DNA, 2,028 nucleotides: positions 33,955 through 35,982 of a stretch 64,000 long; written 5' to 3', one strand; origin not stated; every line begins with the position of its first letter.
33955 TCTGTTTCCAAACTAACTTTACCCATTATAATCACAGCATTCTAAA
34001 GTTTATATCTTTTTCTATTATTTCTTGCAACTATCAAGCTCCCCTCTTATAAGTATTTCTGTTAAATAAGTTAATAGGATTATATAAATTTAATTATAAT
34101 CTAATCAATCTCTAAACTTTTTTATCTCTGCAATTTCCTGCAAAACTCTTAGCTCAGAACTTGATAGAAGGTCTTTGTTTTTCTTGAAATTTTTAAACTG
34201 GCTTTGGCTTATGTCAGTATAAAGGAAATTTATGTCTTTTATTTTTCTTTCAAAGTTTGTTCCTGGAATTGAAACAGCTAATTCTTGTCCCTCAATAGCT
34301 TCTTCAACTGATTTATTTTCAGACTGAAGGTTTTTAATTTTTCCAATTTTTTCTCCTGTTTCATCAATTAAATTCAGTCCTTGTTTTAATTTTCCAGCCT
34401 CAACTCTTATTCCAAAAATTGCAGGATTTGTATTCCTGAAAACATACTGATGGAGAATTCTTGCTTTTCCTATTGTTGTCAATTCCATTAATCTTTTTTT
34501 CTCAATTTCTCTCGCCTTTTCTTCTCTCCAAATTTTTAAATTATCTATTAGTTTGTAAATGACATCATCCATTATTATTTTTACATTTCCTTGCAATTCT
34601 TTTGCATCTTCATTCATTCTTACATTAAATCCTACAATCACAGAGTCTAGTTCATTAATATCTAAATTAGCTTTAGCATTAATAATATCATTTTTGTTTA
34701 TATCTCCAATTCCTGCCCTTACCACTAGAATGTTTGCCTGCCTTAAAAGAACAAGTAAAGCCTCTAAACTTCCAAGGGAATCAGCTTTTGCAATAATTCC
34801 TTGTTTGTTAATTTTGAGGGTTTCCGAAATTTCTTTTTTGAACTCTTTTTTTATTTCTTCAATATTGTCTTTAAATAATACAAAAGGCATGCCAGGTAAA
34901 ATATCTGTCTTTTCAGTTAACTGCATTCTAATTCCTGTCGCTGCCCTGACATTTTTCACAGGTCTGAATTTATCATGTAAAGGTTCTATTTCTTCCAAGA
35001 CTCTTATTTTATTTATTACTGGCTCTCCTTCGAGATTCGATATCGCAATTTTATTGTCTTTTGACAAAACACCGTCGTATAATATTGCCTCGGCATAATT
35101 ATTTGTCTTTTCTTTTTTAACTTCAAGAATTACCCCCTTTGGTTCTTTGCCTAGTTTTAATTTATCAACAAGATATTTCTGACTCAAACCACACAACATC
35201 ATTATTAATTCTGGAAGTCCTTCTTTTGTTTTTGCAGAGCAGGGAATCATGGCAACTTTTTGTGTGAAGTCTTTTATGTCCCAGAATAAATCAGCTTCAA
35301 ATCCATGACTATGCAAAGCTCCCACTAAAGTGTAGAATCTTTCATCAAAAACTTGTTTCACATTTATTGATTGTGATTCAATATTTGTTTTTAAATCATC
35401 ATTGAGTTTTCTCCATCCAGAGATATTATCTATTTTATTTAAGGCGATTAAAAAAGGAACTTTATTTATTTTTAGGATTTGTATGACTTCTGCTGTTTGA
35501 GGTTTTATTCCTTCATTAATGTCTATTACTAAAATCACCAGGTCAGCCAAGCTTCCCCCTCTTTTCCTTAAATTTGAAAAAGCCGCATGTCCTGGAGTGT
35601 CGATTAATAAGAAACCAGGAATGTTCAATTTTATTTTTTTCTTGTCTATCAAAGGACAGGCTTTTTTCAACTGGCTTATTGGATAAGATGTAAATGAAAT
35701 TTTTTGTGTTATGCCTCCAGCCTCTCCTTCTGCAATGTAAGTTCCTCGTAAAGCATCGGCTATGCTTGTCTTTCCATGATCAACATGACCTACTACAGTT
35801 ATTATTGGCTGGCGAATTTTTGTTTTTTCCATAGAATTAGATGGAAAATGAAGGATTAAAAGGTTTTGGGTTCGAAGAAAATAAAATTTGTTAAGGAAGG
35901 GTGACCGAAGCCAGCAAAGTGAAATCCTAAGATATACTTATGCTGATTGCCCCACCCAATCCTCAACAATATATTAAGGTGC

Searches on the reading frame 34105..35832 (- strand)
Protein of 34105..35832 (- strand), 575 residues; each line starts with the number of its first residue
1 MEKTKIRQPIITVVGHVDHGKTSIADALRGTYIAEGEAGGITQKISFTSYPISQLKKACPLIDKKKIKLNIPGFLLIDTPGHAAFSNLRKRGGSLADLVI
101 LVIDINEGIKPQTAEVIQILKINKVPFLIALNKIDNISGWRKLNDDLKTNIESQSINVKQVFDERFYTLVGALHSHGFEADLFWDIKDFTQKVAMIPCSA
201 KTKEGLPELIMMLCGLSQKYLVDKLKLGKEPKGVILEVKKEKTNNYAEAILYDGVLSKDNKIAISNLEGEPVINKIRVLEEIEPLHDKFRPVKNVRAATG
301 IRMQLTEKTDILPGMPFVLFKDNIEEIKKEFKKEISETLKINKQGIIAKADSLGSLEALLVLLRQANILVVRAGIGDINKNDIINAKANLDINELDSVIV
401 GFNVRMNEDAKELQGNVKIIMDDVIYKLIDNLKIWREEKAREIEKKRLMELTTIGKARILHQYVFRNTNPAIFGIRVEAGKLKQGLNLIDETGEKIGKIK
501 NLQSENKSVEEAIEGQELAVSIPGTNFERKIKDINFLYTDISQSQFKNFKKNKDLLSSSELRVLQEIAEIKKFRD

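Call 29: search_protein_families(library=pfam, proteins=[window:34105-35832:-], max_evalue=0.00001)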
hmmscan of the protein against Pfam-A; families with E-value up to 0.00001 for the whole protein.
window:34105-35832:- (575 aa): 5 families
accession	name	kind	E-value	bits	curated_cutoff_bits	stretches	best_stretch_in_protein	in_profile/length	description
PF00009.33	GTP_EFTU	-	4.4e-32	111.6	26.5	1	10-214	5-183/188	Elongation factor Tu GTP binding domain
PF14578.12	GTP_EFTU_D4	-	7.7e-22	77.5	23.8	1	455-538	3-86/86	Elongation factor Tu domain 4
PF11987.13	IF-2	-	1.1e-17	64.5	27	1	329-433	13-117/117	Translation-initiation factor 2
PF01926.29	MMR_HSR1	-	3.5e-09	37.2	21.9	1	11-133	2-113/113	50S ribosome-binding GTPase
PF03144.31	GTP_EFTU_D2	-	6.2e-06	27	30.3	0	474-527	5-63/73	Elongation factor Tu domain 2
